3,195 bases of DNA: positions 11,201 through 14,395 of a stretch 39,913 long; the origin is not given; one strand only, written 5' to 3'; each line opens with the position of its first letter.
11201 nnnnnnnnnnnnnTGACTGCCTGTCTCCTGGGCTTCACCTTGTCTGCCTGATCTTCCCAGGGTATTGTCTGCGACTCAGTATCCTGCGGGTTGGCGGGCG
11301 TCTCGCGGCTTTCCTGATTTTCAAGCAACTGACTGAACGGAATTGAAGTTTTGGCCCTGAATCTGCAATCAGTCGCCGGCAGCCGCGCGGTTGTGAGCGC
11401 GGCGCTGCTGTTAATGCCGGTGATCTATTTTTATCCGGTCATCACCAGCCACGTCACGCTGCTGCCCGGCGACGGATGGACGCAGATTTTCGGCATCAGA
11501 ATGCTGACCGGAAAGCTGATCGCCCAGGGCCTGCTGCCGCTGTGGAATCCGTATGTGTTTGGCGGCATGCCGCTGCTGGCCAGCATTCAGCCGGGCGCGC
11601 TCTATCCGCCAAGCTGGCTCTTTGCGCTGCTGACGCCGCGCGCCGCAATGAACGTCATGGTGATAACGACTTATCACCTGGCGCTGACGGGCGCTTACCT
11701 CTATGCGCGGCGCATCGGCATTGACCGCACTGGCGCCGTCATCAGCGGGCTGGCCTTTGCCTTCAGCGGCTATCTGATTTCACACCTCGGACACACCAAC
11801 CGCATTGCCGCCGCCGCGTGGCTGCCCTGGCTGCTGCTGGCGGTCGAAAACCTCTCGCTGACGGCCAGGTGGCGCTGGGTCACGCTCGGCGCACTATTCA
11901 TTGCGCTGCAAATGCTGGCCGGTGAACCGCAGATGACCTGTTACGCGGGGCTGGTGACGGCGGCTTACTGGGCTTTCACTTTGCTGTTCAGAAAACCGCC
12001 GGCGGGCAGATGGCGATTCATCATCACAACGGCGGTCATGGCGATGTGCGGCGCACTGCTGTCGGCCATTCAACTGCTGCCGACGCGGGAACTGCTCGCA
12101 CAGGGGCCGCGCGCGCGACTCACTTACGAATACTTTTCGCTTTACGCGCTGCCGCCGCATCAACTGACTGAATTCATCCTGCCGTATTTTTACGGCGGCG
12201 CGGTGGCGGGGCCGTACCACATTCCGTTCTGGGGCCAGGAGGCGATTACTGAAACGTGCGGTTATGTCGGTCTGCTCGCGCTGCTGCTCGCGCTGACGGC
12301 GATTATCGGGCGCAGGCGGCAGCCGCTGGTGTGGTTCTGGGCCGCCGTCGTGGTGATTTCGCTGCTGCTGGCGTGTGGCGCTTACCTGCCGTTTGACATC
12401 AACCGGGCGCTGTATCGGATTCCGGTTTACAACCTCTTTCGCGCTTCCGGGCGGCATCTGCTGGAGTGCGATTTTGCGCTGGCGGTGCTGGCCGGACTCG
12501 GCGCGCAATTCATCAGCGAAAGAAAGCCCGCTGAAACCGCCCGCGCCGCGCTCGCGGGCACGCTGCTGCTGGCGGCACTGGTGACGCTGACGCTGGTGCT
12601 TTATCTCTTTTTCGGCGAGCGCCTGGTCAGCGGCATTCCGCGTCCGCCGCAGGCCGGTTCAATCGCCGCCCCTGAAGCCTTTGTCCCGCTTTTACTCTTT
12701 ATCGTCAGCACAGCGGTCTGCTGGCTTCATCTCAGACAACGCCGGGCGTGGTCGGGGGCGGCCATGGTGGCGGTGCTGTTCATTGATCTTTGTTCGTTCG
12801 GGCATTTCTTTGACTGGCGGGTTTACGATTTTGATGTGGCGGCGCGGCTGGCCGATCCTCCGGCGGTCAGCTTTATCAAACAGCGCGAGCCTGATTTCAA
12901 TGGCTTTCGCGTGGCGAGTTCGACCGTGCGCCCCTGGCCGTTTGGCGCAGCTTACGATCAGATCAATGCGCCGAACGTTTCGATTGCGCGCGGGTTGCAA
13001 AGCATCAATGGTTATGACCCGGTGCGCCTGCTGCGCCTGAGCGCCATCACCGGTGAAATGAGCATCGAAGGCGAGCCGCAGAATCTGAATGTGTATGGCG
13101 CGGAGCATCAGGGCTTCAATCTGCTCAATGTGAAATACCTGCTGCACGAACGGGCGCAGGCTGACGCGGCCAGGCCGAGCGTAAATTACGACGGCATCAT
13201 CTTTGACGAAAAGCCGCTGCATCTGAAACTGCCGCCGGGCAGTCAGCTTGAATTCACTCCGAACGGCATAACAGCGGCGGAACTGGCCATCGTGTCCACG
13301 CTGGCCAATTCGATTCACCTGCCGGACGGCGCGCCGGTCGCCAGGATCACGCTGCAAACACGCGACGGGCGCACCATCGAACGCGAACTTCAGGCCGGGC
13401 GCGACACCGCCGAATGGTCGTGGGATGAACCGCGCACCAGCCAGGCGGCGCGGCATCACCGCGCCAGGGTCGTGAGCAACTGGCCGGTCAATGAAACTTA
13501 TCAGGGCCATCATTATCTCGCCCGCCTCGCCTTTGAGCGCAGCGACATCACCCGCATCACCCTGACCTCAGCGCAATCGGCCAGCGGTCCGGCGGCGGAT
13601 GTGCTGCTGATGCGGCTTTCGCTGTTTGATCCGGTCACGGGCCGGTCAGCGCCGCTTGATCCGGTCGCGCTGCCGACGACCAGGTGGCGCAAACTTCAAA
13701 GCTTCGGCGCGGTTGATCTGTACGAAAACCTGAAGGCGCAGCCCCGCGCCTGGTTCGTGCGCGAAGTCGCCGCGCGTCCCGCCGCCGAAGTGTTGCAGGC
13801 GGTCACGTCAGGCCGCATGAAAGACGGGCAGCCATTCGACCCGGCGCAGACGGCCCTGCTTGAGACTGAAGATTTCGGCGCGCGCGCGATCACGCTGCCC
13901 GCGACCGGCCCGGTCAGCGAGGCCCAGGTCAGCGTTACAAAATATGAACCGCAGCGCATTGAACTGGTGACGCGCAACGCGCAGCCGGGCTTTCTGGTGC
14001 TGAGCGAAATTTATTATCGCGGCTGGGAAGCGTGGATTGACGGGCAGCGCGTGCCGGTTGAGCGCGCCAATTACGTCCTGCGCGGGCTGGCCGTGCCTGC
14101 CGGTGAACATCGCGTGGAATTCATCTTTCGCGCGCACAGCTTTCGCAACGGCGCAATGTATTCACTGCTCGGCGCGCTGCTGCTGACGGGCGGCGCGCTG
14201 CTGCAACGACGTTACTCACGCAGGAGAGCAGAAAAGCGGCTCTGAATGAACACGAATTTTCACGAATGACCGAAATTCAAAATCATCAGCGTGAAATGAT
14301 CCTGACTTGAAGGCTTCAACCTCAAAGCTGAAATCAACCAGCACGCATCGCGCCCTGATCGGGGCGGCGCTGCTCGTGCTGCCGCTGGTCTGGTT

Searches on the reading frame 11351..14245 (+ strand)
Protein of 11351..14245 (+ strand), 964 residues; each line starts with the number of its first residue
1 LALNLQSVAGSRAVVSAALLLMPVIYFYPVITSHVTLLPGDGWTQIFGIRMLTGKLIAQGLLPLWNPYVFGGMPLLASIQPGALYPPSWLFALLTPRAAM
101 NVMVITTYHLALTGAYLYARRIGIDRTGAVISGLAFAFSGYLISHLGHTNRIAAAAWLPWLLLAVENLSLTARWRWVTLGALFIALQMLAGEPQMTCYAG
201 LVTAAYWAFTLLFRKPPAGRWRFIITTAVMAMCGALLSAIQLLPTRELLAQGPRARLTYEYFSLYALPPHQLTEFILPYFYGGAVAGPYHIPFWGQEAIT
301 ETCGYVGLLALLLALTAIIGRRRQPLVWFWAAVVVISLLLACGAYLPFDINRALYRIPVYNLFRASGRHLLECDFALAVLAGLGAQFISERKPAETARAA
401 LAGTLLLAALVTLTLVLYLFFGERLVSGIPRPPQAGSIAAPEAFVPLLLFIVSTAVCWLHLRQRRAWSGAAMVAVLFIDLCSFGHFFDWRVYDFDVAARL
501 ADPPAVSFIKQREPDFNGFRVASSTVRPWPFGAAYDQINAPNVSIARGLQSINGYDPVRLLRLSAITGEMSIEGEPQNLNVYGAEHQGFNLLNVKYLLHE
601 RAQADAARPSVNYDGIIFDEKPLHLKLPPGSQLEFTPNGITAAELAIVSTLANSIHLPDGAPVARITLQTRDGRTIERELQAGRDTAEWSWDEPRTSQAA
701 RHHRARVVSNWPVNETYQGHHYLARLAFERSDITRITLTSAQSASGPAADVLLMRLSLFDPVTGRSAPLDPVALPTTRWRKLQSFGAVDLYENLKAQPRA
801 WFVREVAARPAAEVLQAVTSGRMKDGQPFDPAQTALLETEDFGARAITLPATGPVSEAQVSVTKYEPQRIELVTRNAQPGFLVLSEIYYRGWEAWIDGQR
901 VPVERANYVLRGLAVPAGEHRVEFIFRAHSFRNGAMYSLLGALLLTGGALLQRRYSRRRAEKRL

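Call 3: search_protein_families(library=pfam, proteins=[window:11351-14245:+], max_evalue=0.01)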
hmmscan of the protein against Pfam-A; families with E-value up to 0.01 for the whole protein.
window:11351-14245:+ (964 aa): 1 family
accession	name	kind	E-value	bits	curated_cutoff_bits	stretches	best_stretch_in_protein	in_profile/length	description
PF09586.16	YfhO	-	1.6e-16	60.4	28.5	2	856-936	752-833/835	Bacterial membrane protein YfhO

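Call 5: search_protein_families(library=padloc, proteins=[window:11351-14245:+], max_evalue=0.01)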
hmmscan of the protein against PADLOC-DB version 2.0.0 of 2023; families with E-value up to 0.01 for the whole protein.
window:11351-14245:+ (964 aa): 0 families

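Call 6: search_protein_families(library=ncbifam, proteins=[window:11351-14245:+], max_evalue=0.01)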
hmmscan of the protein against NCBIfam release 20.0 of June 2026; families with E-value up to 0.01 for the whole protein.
window:11351-14245:+ (964 aa): 2 families
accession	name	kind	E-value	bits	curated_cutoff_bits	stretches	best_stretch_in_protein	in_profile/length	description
NF047590.1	GlcsyltransPgfM2Strep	equivalog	1.4e-05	23.5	1500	1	873-945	801-873/884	glycosyltransferase PgfM2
NF047589.1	GlcsyltransPgfM1Strep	equivalog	3.4e-05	22.1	1400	1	881-945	883-947/955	glycosyltransferase PgfM1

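Call 28: find_related_loci(query=A2, collection=metagenome_contigs, flank=10000)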
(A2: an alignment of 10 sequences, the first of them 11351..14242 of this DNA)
Query A2 (964 aa) in metagenome_contigs; peptide patterns used: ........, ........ (x = any residue, [..] = any of these).
600 stretches matched a pattern (row limit reached: there are more); 377 encode a relative of the query (tblastn E <= 1e-3); the best 80 are kept; 80 distinct loci.
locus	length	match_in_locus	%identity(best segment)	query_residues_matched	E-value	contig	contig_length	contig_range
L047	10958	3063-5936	53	11-964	0e+0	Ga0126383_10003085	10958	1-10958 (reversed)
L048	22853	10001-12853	53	12-964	0e+0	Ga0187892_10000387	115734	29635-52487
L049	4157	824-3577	52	23-951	0e+0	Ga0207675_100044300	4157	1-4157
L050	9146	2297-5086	53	11-938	0e+0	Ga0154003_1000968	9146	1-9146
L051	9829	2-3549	52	11-940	0e+0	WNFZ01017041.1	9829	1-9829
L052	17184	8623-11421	54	25-964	0e+0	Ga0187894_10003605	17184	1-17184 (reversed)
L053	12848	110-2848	52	21-936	0e+0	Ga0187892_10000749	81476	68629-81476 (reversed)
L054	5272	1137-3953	53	11-962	0e+0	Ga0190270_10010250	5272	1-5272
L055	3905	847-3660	52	11-954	0e+0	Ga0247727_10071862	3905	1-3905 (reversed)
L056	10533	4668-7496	50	11-963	0e+0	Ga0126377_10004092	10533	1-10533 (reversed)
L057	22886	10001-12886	48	26-959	0e+0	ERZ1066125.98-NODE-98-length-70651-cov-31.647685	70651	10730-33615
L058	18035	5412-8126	52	26-938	0e+0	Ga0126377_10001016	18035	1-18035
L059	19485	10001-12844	49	5-953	0e+0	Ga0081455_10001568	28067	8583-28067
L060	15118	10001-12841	47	12-945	0e+0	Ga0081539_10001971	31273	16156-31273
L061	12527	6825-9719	47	14-953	0e+0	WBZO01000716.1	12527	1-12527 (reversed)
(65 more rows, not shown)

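Call 47: search_solved_structures(query=A2, max_evalue=1)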
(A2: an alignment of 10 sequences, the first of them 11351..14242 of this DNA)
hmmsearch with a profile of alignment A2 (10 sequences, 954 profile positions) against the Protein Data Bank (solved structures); distinct sequences matched with E-value up to 1: 0.

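Call 86: search_protein_families(library=pfam, alignment_id=A2, max_evalue=0.01)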
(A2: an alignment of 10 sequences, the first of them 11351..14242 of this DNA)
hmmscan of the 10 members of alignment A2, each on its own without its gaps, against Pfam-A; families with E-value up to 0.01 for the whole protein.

A. member 1, window:11351-14242:+ (964 aa): 1 family
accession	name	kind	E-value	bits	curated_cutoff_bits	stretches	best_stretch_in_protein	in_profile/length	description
PF09586.16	YfhO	-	1.6e-16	60.4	28.5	2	856-936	752-833/835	Bacterial membrane protein YfhO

B. families by the number of members that match (of 10 scanned): 2 families
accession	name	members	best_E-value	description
PF09586.16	YfhO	10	1.9e-25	Bacterial membrane protein YfhO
PF19510.5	DUF6044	1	0.00044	Protein of unknown function (DUF6044)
